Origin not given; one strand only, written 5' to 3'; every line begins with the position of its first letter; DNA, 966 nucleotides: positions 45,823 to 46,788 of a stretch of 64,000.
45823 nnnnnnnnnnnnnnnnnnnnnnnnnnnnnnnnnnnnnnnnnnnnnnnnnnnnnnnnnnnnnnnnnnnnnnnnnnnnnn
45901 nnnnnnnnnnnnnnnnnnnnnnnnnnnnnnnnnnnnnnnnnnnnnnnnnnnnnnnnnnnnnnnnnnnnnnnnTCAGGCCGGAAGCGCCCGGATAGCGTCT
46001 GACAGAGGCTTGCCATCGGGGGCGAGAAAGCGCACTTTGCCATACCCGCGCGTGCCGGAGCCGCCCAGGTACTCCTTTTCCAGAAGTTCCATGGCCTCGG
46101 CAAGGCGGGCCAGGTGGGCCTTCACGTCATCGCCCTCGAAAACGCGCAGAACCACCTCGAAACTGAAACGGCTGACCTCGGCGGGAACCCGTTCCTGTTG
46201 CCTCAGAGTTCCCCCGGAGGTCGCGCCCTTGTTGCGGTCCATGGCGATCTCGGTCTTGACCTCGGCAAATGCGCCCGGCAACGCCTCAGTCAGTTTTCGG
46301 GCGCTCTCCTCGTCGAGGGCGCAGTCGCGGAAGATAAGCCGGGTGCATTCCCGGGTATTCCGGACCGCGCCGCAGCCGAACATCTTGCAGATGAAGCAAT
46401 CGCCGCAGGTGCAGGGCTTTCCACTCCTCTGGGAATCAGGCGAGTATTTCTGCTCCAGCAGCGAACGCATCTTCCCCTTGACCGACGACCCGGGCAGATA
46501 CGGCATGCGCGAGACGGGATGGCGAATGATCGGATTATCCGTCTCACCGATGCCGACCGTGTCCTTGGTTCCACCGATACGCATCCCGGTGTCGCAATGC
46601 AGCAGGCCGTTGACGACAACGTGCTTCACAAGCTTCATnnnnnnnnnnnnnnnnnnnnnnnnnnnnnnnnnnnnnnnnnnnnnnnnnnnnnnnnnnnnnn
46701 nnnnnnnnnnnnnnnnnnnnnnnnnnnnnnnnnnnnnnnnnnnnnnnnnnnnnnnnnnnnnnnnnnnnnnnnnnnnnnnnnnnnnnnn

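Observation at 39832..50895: Compact type III CRISPR-Cas: single Cas7 (Csm3) plus Csm4, no csm5, Csm2 with a Zn-ribbon extension, CARF-HEPN gene beyond the array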

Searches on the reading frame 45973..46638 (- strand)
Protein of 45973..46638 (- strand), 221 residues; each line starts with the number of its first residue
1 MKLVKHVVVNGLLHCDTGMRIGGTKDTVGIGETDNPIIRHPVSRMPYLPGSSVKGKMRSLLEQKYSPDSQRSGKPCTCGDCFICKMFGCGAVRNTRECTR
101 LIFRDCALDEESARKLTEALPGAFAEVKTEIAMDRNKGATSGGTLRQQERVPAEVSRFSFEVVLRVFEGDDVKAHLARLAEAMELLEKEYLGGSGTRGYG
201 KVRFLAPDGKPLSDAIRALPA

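Call 65: search_solved_structures(query=window:45976-46638:-, max_evalue=0.00001, show_alignments=1)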
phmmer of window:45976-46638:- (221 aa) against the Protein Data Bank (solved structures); distinct sequences matched with E-value up to 0.00001: 22.
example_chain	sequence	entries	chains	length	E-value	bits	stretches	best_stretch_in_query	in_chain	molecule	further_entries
4qts_C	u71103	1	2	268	1.6e-46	162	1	6-204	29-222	CRISPR type III-associated RAMP protein Csm3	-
6iqw_C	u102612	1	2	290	2.1e-29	105.9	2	80-206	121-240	Csm3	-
6muu_C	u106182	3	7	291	2.3e-29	105.8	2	80-206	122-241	Uncharacterized protein Csm3 | Csm3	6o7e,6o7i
6mur_C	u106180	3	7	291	2.8e-28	102.3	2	80-206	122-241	Uncharacterized protein Csm3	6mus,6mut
6o7h_C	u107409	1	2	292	2.9e-28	102.3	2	80-206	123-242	Csm3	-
9no4_G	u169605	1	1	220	3.6e-28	101.9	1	12-204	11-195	CRISPR system Cms endoribonuclease Csm3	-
6ifn_F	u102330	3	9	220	3.6e-28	101.9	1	12-204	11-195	Type III-A CRISPR-associated RAMP protein Csm3 | CRISPR system Cms endoribonuclease Csm3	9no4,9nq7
6nue_C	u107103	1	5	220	4.7e-28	101.6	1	12-204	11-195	CRISPR type III-associated RAMP protein Csm3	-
6ifk_G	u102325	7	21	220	1.8e-27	99.6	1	12-204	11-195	Type III-A CRISPR-associated RAMP protein Csm3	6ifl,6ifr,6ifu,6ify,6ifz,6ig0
6nud_C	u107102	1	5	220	6.2e-27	97.9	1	12-204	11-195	CRISPR type III-associated RAMP protein Csm3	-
8x5d_K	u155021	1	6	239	7.4e-27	97.6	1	7-205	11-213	CRISPR system Cms endoribonuclease Csm3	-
6ae2_A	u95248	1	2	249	4.3e-26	95.1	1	7-212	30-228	Csm3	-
9zs2_E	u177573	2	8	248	5.1e-26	94.9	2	9-73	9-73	CRISPR system Cms endoribonuclease Csm3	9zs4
9ash_F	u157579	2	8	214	5.6e-25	91.5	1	7-204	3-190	CRISPR system Cms endoribonuclease Csm3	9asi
9g9a_D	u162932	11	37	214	1.3e-24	90.4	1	10-206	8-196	CRISPR system Cms endoribonuclease Csm3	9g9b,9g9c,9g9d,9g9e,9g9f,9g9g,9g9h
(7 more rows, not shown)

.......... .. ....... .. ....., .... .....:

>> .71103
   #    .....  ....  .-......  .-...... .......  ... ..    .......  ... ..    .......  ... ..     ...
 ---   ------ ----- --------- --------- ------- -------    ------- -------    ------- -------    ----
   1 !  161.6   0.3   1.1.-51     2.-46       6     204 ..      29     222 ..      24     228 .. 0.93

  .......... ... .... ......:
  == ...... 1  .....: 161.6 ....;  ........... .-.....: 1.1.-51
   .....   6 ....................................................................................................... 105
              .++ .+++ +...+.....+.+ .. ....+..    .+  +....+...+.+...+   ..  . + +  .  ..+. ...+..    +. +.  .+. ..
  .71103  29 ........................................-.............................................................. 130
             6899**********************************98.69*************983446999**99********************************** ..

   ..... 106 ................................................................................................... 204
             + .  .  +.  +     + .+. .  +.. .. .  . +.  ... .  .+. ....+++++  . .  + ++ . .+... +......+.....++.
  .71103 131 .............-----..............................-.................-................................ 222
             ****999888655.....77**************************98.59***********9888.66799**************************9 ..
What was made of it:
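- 45973..46638 (-): csm3 (the only Cas7), 221 aa, with catalytic Asp34 and a Cys cluster C76/C78/C81/C84/C89. Best solved match is the Csm3 chain of PDB 4QTS at 162 bits, with the Asp and the Cys cluster aligned (call 65).
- Closest known: Csm3 chain of PDB 4QTS. Same: Best solved match at 162 bits, sharing the catalytic Asp and the Cys cluster (call 65).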

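Call 75: search_protein_families(library=padloc, proteins=[window:45973-46638:-], max_evalue=0.00001)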
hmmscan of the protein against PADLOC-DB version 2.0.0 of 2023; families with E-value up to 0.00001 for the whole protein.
window:45973-46638:- (221 aa): 19 families
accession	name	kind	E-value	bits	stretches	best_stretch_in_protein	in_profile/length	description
PDLC01014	Csm3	-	3.6e-60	201.6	1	6-204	3-203/203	CRISPR type III-A/MTUBE-associated RAMP protein Csm3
PDLC01297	Csm3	-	1.1e-58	196.4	1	6-206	2-187/198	"CAS-III-A,CAS-III-D; effector_G7"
PDLC01442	Csm3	-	2.2e-50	169.4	1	2-204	3-180/208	"CAS-III-A,CAS-III-D; effector_G7"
PDLC01017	Csm3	-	2.6e-48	163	1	3-204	5-215/257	Csm3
PDLC01296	Csm3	-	1.1e-16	59.4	1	6-205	3-187/192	"CAS-III-A,CAS-III-D; effector_G7"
PDLC02111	Cas7_IIId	-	2.4e-13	47.8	1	2-203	5-174/417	-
PDLC01339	Csm3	-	2.5e-13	49.4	1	16-200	2-163/163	"CAS-III-A,CAS-III-D; effector_G7"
PDLC01015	Csm3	-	2.1e-12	46.5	1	18-200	4-178/178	Csm3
PDLC01441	Cmr4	-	3.8e-12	44.5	1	13-95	7-68/245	"CAS-III-B,CAS-III-C; effector_G7"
PDLC00981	Cmr4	-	6e-12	44.1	1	12-73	4-63/283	CRISPR type III-B/RAMP module RAMP protein Cmr4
PDLC01016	Csm3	-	6.2e-12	44.3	1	14-203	4-189/189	Csm3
PDLC02115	Cas7_IIId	-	1.5e-11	42.2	1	6-204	3-174/486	-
PDLC01295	Cmr4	-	3e-11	42.1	1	12-64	4-49/256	"CAS-III-B,CAS-III-C; effector_G7"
PDLC00982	Cmr4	-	2e-09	35.6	1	12-77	4-66/281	Cmr4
PDLC01613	Csm3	-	4.1e-09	35.6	1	15-203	4-177/177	"CAS-III-A,CAS-III-D; effector_G7"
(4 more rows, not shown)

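Call 97: search_solved_structures(query=window:45976-46638:-, max_evalue=10)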
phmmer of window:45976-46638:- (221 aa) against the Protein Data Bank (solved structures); distinct sequences matched with E-value up to 10: 39.
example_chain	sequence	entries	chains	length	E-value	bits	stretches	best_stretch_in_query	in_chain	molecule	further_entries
4qts_C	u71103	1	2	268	1.6e-46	162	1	6-204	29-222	CRISPR type III-associated RAMP protein Csm3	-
6iqw_C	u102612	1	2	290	2.1e-29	105.9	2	80-206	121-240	Csm3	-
6muu_C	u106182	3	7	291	2.3e-29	105.8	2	80-206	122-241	Uncharacterized protein Csm3 | Csm3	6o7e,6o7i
6mur_C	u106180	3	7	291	2.8e-28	102.3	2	80-206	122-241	Uncharacterized protein Csm3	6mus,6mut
6o7h_C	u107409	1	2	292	2.9e-28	102.3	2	80-206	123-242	Csm3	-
9no4_G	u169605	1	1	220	3.6e-28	101.9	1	12-204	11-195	CRISPR system Cms endoribonuclease Csm3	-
6ifn_F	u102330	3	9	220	3.6e-28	101.9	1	12-204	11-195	Type III-A CRISPR-associated RAMP protein Csm3 | CRISPR system Cms endoribonuclease Csm3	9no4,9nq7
6nue_C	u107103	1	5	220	4.7e-28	101.6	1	12-204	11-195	CRISPR type III-associated RAMP protein Csm3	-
6ifk_G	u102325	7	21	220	1.8e-27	99.6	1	12-204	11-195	Type III-A CRISPR-associated RAMP protein Csm3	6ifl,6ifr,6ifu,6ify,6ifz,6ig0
6nud_C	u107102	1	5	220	6.2e-27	97.9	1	12-204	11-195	CRISPR type III-associated RAMP protein Csm3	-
8x5d_K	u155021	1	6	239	7.4e-27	97.6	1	7-205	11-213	CRISPR system Cms endoribonuclease Csm3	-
6ae2_A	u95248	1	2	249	4.3e-26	95.1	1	7-212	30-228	Csm3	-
9zs2_E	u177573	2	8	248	5.1e-26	94.9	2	9-73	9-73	CRISPR system Cms endoribonuclease Csm3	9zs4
9ash_F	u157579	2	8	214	5.6e-25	91.5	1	7-204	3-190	CRISPR system Cms endoribonuclease Csm3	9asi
9g9a_D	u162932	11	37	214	1.3e-24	90.4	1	10-206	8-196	CRISPR system Cms endoribonuclease Csm3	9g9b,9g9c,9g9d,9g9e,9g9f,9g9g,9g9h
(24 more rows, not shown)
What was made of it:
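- Closest known: Type III-B Cmr6 chain named by its depositors 'CSD domain-containing protein Cmr6'. Same: A possible precedent for a cold-shock-type module on the cap end of a type III complex (call 97).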
